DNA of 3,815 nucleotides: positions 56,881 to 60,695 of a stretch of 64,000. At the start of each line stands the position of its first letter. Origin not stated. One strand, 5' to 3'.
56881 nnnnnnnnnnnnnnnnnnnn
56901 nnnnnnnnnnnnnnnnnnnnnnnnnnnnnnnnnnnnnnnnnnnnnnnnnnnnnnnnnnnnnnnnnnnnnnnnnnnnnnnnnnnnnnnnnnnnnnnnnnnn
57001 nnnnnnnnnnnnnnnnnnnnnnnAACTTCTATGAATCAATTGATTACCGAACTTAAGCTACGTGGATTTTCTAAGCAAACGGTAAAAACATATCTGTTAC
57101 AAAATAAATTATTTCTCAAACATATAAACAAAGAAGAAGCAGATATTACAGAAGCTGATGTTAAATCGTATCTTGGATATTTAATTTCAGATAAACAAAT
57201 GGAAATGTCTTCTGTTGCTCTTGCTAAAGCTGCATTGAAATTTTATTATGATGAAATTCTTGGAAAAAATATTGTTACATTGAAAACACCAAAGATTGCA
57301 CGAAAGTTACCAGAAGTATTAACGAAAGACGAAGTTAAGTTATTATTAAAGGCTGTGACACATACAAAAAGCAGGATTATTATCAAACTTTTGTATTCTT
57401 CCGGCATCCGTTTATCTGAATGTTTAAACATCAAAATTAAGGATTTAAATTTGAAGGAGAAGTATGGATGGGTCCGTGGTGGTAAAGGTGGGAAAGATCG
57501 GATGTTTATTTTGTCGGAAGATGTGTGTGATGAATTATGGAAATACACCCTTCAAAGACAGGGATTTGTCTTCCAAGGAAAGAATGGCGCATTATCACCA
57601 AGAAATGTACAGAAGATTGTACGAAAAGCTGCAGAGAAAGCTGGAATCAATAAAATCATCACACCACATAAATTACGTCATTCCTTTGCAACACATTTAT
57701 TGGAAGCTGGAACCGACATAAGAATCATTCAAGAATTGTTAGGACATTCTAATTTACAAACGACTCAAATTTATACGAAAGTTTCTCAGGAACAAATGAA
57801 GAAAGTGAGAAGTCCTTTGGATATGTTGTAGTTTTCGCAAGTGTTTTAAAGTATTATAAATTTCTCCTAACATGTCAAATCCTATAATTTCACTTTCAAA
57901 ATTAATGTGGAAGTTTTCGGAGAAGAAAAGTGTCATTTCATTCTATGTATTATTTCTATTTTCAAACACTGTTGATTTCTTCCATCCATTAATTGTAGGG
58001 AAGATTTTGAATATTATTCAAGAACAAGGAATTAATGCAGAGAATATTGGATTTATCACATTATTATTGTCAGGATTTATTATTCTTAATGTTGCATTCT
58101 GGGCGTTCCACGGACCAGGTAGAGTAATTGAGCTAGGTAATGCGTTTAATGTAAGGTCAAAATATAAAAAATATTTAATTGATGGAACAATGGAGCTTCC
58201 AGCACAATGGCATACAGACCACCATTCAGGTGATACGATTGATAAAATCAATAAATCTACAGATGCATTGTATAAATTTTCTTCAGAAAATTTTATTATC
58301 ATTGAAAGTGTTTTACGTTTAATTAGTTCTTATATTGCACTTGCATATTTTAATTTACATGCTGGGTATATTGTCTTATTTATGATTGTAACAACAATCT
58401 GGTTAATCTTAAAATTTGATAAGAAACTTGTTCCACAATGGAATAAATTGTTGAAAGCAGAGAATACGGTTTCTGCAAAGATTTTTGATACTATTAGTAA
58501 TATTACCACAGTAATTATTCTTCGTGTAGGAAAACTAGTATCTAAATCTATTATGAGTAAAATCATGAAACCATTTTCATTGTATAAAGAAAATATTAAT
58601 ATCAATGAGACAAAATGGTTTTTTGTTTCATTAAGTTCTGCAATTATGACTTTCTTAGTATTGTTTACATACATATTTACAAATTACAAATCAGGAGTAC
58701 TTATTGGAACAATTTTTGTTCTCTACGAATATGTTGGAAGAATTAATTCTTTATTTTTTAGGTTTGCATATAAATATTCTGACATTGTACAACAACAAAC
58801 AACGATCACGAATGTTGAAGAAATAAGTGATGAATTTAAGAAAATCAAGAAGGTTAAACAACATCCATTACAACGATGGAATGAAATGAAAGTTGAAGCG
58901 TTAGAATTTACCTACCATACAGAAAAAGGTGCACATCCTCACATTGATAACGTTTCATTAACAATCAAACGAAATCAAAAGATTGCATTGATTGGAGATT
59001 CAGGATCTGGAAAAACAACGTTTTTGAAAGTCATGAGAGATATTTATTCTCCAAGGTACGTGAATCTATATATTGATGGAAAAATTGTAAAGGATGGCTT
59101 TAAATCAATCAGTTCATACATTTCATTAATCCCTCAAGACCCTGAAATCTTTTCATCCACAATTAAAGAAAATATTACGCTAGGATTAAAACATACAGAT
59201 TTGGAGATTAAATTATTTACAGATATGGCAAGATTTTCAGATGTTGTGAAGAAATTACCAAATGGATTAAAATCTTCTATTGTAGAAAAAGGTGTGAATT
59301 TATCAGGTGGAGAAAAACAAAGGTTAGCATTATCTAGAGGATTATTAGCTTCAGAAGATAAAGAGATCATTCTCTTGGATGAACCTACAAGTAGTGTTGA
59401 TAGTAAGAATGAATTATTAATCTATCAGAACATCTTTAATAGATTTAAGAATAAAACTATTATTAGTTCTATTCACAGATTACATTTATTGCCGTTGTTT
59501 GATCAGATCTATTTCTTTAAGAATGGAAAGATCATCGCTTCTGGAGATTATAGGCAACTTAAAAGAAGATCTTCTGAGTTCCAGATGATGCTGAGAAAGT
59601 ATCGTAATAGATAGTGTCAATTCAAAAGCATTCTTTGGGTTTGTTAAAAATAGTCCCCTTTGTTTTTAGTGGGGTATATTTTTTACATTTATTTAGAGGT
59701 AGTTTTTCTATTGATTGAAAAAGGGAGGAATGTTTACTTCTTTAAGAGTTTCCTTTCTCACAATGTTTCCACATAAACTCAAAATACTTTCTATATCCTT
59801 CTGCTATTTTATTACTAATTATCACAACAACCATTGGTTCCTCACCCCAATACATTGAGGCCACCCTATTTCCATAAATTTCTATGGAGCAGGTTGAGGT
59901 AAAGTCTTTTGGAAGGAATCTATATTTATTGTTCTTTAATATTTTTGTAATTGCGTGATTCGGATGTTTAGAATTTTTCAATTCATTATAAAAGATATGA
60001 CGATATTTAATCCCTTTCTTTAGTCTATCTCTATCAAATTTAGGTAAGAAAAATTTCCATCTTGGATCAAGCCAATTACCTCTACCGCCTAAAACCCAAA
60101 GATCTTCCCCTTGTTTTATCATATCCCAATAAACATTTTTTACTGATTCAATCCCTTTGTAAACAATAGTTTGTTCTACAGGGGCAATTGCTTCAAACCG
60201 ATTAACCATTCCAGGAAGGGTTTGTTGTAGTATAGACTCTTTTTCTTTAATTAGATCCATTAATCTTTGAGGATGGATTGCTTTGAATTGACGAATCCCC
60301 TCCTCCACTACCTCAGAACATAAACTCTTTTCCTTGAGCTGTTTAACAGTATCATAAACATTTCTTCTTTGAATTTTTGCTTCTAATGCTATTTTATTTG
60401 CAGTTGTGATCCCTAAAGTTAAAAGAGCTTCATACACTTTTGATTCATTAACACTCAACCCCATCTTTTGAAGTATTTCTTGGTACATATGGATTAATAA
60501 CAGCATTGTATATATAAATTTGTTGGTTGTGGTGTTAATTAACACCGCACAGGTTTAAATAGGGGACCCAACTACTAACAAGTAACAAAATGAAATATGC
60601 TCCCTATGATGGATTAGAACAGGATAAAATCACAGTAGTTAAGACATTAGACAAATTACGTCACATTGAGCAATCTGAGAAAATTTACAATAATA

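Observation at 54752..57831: Putative restriction-modification, HicB-like and tyrosine recombinase islet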

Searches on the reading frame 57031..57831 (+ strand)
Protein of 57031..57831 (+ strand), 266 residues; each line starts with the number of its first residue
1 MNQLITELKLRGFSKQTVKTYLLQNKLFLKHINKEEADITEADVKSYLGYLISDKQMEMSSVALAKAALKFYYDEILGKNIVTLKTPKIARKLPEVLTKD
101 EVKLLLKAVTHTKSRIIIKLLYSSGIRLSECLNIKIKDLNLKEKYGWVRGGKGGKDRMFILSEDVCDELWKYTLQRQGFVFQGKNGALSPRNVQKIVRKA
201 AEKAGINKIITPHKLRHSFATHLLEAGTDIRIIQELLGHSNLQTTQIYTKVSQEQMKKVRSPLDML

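Call 3: search_protein_families(library=pfam, proteins=[window:57031-57831:+], max_evalue=0.01)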
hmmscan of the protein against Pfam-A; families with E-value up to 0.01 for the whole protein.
window:57031-57831:+ (266 aa): 4 families
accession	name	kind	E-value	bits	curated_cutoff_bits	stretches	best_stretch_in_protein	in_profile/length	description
PF00589.27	Phage_integrase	-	7.7e-44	149.9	27.1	1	96-253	2-170/172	Phage integrase family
PF13495.12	Phage_int_SAM_4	-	4.3e-14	53.1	27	1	1-81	2-83/85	Phage integrase, N-terminal SAM-like domain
PF02899.23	Phage_int_SAM_1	-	0.00033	21.3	22.3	1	10-74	11-77/83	Phage integrase, N-terminal SAM-like domain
PF16795.10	Phage_integr_3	-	0.0024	18.3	27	0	96-134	3-43/161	Archaeal phage integrase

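Call 4: search_protein_families(library=ncbifam, proteins=[window:57031-57831:+], max_evalue=0.01)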
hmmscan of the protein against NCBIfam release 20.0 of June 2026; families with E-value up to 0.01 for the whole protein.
window:57031-57831:+ (266 aa): 14 families
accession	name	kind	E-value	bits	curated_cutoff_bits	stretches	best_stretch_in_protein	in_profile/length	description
NF040815.2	recomb_XerA_Arch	equivalog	3.5e-78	262.8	220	1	3-259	2-262/263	site-specific tyrosine recombinase/integron integrase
TIGR02249.1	integrase_gron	subfamily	5.8e-66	223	265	2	2-176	3-180/315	integron integrase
TIGR02224.1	recomb_XerC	equivalog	1.7e-58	198.3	335.15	1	11-259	11-285/295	tyrosine recombinase XerC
TIGR02225.1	recomb_XerD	equivalog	2.3e-58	197.8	329.6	1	6-259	5-282/290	site-specific tyrosine recombinase XerD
NF001399.0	PRK00283.1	subfamily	1.3e-55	188.7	279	1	11-259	20-291/300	tyrosine recombinase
NF011946.0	PRK15417.1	equivalog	2.3e-45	155.2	435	2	2-170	18-189/337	integron integrase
NF002331.0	PRK01287.1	subfamily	6.6e-35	120.7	371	1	5-260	34-321/365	site-specific tyrosine recombinase XerC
NF003462.0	PRK05084.1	equivalog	4.9e-26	91.3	267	1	116-259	199-352/360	tyrosine recombinase XerS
NF007371.0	PRK09871.1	subfamily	6.9e-20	71.4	222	1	96-250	6-173/198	tyrosine-type DNA invertase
NF007370.0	PRK09870.1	subfamily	4.8e-17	62.3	221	1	92-251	8-179/200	tyrosine-type DNA invertase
NF040693.1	recomb_GmtY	equivalog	3.5e-10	39.7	340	1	210-258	391-439/441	gamma-mobile-trio recombinase GmtY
NF041502.1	integrase_1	equivalog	1.3e-09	37.3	350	1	193-260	302-369/484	site-specific integrase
NF002685.0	PRK02436.1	equivalog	1.8e-07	31.3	178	1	9-248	10-243/245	site-specific tyrosine recombinase XerD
NF047926.1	integrase_GmtZ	equivalog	1.7e-05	23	600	1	162-258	382-477/784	gamma-mobile-trio integrase GmtZ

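Call 8: search_protein_families(library=padloc, proteins=[window:57031-57831:+], max_evalue=1)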
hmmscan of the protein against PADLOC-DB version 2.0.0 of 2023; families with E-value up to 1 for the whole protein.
window:57031-57831:+ (266 aa): 0 families

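Call 24: search_solved_structures(query=window:57031-57831:+, max_evalue=1e-10, show_alignments=1)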
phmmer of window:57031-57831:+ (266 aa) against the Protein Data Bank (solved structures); distinct sequences matched with E-value up to 1e-10: 9.
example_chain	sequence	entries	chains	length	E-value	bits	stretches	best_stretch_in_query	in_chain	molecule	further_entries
4a8e_A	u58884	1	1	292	2.5e-51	177.7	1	3-259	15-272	PROBABLE TYROSINE RECOMBINASE XERC-LIKE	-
2a3v_A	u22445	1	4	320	8.1e-43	149.8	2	8-169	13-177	site-specific recombinase IntI4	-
5hxy_A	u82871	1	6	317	7.3e-42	146.7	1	14-258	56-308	Tyrosine recombinase XerA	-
1a0p_A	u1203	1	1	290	7.8e-26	94.2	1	82-259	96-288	SITE-SPECIFIC RECOMBINASE XERD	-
5dcf_A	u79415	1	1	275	1.5e-22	83.5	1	111-259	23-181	Tyrosine recombinase XerD,DNA translocase FtsK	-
9i5v_14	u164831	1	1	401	1e-19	74.2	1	47-259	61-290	Ribosome-associated translation inhibitor RaiA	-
5vfz_A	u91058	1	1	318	2.6e-17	66.3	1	82-256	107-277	Gp33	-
5jjv_A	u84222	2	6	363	7.3e-17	64.8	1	102-260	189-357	Tyrosine recombinase XerH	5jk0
5c6k_A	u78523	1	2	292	5.4e-11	45.6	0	86-257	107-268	Integrase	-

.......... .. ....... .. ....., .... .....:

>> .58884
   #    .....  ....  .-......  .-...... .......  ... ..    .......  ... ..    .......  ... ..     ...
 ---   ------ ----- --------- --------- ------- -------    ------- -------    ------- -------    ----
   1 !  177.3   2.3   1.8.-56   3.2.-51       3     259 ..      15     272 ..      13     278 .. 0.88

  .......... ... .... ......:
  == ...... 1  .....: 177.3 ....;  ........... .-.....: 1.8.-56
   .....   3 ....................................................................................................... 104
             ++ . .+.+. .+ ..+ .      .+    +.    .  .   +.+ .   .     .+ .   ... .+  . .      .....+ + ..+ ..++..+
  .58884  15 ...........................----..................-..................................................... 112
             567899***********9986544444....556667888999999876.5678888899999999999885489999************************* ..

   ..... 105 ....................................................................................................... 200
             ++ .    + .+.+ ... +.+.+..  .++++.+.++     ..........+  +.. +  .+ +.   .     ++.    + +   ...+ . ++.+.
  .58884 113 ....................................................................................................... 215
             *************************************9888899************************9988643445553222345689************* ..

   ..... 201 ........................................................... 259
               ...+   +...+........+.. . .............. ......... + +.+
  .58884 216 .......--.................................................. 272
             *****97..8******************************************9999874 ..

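Call 37: find_related_loci(query=window:57031-57831:+, collection=metagenome_contigs, flank=10000)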
Query window:57031-57831:+ (266 aa) in metagenome_contigs; peptide patterns used: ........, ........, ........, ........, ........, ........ (x = any residue, [..] = any of these).
415 stretches matched a pattern; 110 encode a relative of the query (tblastn E <= 1e-3); the best 80 are kept; 80 distinct loci.
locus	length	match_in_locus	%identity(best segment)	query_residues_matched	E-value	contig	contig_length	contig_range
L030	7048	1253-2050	89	1-266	1e-163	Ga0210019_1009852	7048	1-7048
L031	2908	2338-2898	97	1-187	1e-123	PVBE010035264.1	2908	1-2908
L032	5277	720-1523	57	1-266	4e-100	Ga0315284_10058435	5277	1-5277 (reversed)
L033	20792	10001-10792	55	1-266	2e-90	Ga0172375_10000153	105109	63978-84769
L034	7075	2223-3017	53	1-266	8e-87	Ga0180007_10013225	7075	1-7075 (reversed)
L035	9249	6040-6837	52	1-266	5e-86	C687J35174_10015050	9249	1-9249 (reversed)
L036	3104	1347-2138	52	1-266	2e-87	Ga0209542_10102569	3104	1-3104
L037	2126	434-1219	53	3-266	3e-89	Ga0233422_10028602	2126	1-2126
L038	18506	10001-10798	51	1-266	2e-85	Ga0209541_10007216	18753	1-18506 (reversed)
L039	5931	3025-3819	53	1-264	4e-85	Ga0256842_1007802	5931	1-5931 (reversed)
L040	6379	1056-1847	52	1-266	2e-84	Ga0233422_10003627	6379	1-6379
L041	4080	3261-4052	52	1-266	1e-84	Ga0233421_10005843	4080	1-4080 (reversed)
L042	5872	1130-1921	52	1-266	2e-84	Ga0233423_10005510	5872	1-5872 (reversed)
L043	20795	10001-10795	53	1-266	2e-84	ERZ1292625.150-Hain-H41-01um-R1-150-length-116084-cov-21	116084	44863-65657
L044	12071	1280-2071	52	1-266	4e-84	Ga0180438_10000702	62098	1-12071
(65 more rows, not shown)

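Call 52: search_protein_families(library=pfam, alignment_id=A5, max_evalue=0.00001)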
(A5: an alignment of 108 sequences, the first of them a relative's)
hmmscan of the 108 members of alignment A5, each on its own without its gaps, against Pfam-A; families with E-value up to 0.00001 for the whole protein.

A. member 1, L031:757-1440:+ (228 aa): 1 family
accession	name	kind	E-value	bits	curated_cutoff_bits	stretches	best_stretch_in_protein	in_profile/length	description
PF09573.16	RE_TaqI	-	3.3e-10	40.2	26.1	1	3-147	1-158/229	TaqI restriction endonuclease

B. families by the number of members that match (of 108 scanned): 44 families (the first 25 are shown)
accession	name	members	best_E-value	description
PF00380.25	Ribosomal_S9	11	1e-31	Ribosomal protein S9/S16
PF00572.24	Ribosomal_L13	5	7.9e-18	Ribosomal protein L13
PF14333.11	DUF4389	4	5.7e-11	Domain of unknown function (DUF4389)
PF23477.1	zf_Tbcl_2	3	1.5e-35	Probable treble clef zinc finger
PF14528.11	LAGLIDADG_3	3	2.3e-15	LAGLIDADG-like domain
PF01555.25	N6_N4_Mtase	2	2.9e-37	DNA methylase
PF04055.27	Radical_SAM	2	3.4e-20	Radical SAM superfamily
PF08423.17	Rad51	1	4.8e-86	Rad51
PF00448.28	SRP54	1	8.6e-77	SRP54-type protein, GTPase domain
PF02580.21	Tyr_Deacylase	1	4.4e-59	D-Tyr-tRNA(Tyr) deacylase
PF17804.6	TSP_NTD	1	5.7e-49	Tail specific protease N-terminal domain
PF00082.27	Peptidase_S8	1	3.5e-45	Subtilase family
PF03572.23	Peptidase_S41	1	1.2e-43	Peptidase family S41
PF15515.12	MvaI_BcnI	1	4e-37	MvaI/BcnI restriction endonuclease family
PF01769.21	MgtE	1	4.7e-31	Divalent cation transporter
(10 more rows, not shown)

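Call 75: search_protein_families(library=phrogs, proteins=[window:57031-57831:+], max_evalue=0.01)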
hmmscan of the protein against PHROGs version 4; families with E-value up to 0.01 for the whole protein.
window:57031-57831:+ (266 aa): 9 families
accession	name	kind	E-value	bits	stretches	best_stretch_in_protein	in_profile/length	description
phrog_1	-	integration and excision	7.1e-49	168.6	1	11-259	180-443/611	integrase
phrog_216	-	integration and excision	1.1e-47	163.6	1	67-261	24-234/301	integrase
phrog_7685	-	integration and excision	5.8e-13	49.9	1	170-260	144-232/240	integrase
phrog_7269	-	integration and excision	9.7e-13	48.9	1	185-258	5-76/89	integrase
phrog_5127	-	integration and excision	1e-08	36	1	27-239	125-321/355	integrase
phrog_23271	-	unknown function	1.6e-07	32.2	1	210-254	9-53/67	-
phrog_34557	-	integration and excision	4.3e-05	24.3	1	182-255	99-170/183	integrase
phrog_35951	-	unknown function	0.00015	23.2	1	195-264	7-75/97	-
phrog_24775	-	unknown function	0.0081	17.3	0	208-252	26-70/101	-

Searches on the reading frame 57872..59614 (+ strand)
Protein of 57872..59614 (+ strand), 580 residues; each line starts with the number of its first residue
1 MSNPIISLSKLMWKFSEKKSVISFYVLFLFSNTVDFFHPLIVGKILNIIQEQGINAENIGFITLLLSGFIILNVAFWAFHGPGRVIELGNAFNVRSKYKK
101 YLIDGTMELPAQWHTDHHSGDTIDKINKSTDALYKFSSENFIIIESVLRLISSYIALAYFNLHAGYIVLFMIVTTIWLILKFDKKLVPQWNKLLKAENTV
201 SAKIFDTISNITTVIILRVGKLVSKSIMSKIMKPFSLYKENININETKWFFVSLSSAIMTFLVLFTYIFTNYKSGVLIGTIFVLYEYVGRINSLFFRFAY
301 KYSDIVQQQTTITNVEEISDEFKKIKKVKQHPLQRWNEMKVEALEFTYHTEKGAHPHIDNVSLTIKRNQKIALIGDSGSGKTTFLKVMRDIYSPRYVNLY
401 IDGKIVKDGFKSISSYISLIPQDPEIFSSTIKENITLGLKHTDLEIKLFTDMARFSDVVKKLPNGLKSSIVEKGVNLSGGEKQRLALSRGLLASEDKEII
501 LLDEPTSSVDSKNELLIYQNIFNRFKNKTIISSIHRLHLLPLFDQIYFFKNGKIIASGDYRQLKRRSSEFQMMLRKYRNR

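Call 3: search_protein_families(library=pfam, proteins=[window:57872-59614:+], max_evalue=0.01)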
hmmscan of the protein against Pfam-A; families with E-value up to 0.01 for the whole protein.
window:57872-59614:+ (580 aa): 7 families
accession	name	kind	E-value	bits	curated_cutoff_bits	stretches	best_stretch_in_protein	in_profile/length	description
PF00005.33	ABC_tran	-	7.1e-24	85.4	25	1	359-507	2-137/137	ABC transporter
PF00664.28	ABC_membrane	-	2.2e-10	41.1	28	1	25-286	5-265/274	ABC transporter transmembrane region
PF13304.12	AAA_21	-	2.5e-05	24.9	27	0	372-416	3-39/304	AAA domain, putative AbiEii toxin, Type IV TA system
PF00503.26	G-alpha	-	0.0001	22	48.8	1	360-560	13-156/333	G-protein alpha subunit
PF13479.12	AAA_24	-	0.0013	19.1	27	1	368-420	2-52/195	AAA domain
PF13555.12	AAA_29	-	0.0035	17.5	27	1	359-385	13-39/61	P-loop containing region of AAA domain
PF02463.25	SMC_N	-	0.0041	17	40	0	376-538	32-200/220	RecF/RecN/SMC N terminal domain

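Call 15: find_related_loci(query=window:57872-59614:+, collection=genome_contigs, flank=10000)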
Query window:57872-59614:+ (580 aa) in genome_contigs; peptide patterns used: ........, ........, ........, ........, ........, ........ (x = any residue, [..] = any of these).
46 stretches matched a pattern; 15 encode a relative of the query (tblastn E <= 1e-3); 15 distinct loci.
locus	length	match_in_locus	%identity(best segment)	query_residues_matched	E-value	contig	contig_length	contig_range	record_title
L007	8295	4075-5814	83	1-580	0e+0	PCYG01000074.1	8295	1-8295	MAG: Candidatus Woesearchaeota archaeon CG10_big_fil_rev_8_21_14_0_10_32_24 CG10_8_21_14_0.10_scaffold_49385_c, whole ge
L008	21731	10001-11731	61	3-580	0e+0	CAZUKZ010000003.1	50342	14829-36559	MAG TPA_asm: Candidatus Woesearchaeota archaeon isolate SRP077602_co2_412 genome assembly, contig: NODE_1038_length_5034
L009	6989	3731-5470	59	3-577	0e+0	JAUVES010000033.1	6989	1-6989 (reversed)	MAG: Candidatus Nanohaloarchaea archaeon isolate CSMAG_329 CSMAG_329_k141_1061468_length_6989_cov_8.9717, whole genome s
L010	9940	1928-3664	59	3-576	0e+0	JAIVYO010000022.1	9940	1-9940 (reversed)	MAG: Campylobacterales bacterium isolate SFP3_RS_05_6 NODE_2968_length_10014_cov_2.042278, whole genome shotgun sequence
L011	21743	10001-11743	56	2-577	0e+0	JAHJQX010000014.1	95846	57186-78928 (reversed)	MAG: Patescibacteria group bacterium isolate OS_PC_MetaG.mb.121 OS_PC_MetaG.mb.121_k141_316518, whole genome shotgun seq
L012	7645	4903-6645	57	2-577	0e+0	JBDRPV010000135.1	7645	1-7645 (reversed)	MAG: Parcubacteria group bacterium isolate MEGAHIT-group-2.138 k141_176203, whole genome shotgun sequence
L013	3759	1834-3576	56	2-577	0e+0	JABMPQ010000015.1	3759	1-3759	MAG: Parcubacteria group bacterium isolate bin.624 k141_1517651, whole genome shotgun sequence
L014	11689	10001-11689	59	3-560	0e+0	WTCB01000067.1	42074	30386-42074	MAG: Candidatus Nanohaloarchaea archaeon isolate GLR72 c_000000065766, whole genome shotgun sequence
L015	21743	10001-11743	56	3-577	0e+0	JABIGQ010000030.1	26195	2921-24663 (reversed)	MAG: Candidatus Magasanikbacteria bacterium isolate SI053_bin48 k141_581565, whole genome shotgun sequence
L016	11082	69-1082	89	243-580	0e+0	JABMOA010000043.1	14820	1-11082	MAG: Candidatus Woesearchaeota archaeon isolate bin.502 k141_1935992, whole genome shotgun sequence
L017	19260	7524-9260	48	3-577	0e+0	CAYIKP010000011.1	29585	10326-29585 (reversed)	MAG TPA_asm: uncultured Candidatus Saccharibacteria bacterium isolate ERP119705_co23_581 genome assembly, contig: NODE_1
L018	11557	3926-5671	48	3-580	0e+0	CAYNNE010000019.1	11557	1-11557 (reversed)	MAG TPA_asm: uncultured Candidatus Saccharibacteria bacterium isolate SRP178908_co2_278 genome assembly, contig: NODE_32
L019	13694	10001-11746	49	1-577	0e+0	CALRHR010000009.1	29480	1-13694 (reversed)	MAG: Candidatus Nomurabacteria bacterium isolate TrH-25oct19-200 genome assembly, contig: TrH-25oct19-C2776, whole genom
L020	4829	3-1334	61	134-577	0e+0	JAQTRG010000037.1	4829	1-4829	MAG: Candidatus Paceibacterota bacterium isolate STB_158 NODE_57704_length_4829_cov_2.629945_Sandtown_B, whole genome sh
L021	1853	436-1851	54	3-469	0e+0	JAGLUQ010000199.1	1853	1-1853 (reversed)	MAG: Candidatus Aenigmatarchaeota archaeon isolate RS_11_38 ZL20.bin.38.fa_199, whole genome shotgun sequence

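Call 35: search_protein_families(library=pfam, proteins=[L007:1241-2209:-, L007:964-1239:-, L007:367-807:-, L007:3445-4011:+], max_evalue=0.01)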
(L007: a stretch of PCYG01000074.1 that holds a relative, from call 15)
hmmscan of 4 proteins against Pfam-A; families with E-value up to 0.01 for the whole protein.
L007:1241-2209:- (322 aa): 1 family
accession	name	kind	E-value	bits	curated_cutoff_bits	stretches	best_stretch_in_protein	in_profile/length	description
PF00145.23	DNA_methylase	-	1.3e-84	284.8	22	2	59-291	76-323/324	C-5 cytosine-specific DNA methylase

L007:964-1239:- (91 aa): 1 family
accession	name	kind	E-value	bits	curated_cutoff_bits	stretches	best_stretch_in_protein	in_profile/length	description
PF11463.14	R-HINP1I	-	0.00014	21.9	25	1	42-79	1-40/208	R.HinP1I restriction endonuclease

L007:367-807:- (146 aa): 1 family
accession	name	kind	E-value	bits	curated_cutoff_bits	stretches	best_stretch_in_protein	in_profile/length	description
PF11463.14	R-HINP1I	-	7.5e-54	182.8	25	1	1-142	68-207/208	R.HinP1I restriction endonuclease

L007:3445-4011:+ (188 aa): 17 families
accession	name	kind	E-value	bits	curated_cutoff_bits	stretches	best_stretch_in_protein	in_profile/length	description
PF13671.12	AAA_33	-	1.2e-15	58.5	27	1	31-150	2-123/143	AAA domain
PF13238.12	AAA_18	-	4.9e-11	43.6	29.4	1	31-153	1-119/128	AAA domain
PF08433.16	KTI12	-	4.4e-09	36.7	22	1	31-150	4-124/271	Chromatin associated protein KTI12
PF13207.12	AAA_17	-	8.4e-07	29.8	27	1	35-145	2-122/136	AAA domain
PF01712.25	dNK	-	2.6e-05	24.5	27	0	32-57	2-27/203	Deoxynucleoside kinase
PF01583.26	APS_kinase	-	0.00024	21.6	21.1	1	28-143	2-119/152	Adenylylsulphate kinase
PF01202.28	SKI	-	0.0003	21.4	22.1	1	38-65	2-29/159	Shikimate kinase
PF13173.12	AAA_14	-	0.00092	19.7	27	1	31-82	5-58/129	AAA domain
PF00005.33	ABC_tran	-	0.001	20.1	25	1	31-126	14-96/137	ABC transporter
PF20720.3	nSTAND3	-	0.0017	18.5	27.2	1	30-62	19-54/155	Novel STAND NTPase 3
PF03215.21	Rad17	-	0.002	18.6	23.8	1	31-57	48-74/186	Rad17 P-loop domain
PF00406.28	ADK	-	0.0021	18.6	26.8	1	34-92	2-63/151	Adenylate kinase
PF00910.28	RNA_helicase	-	0.0048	17.8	21.5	1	31-56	1-26/105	RNA helicase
PF00004.35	AAA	-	0.0053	17.6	21.2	1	32-60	2-30/131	ATPase family associated with various cellular activities (AAA)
PF07728.20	AAA_5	-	0.0064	16.9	22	0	31-55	2-27/139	AAA domain (dynein-related subfamily)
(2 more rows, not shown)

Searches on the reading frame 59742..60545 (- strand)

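Call 3: search_protein_families(library=pfam, proteins=[window:59742-60545:-], max_evalue=0.01)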
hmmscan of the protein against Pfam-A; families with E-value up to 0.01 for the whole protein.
window:59742-60545:- (267 aa): 1 family
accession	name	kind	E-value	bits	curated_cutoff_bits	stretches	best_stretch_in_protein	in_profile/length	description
PF01978.25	TrmB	-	3.3e-13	49.7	25.6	1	25-92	1-67/68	Sugar-specific transcriptional regulator TrmB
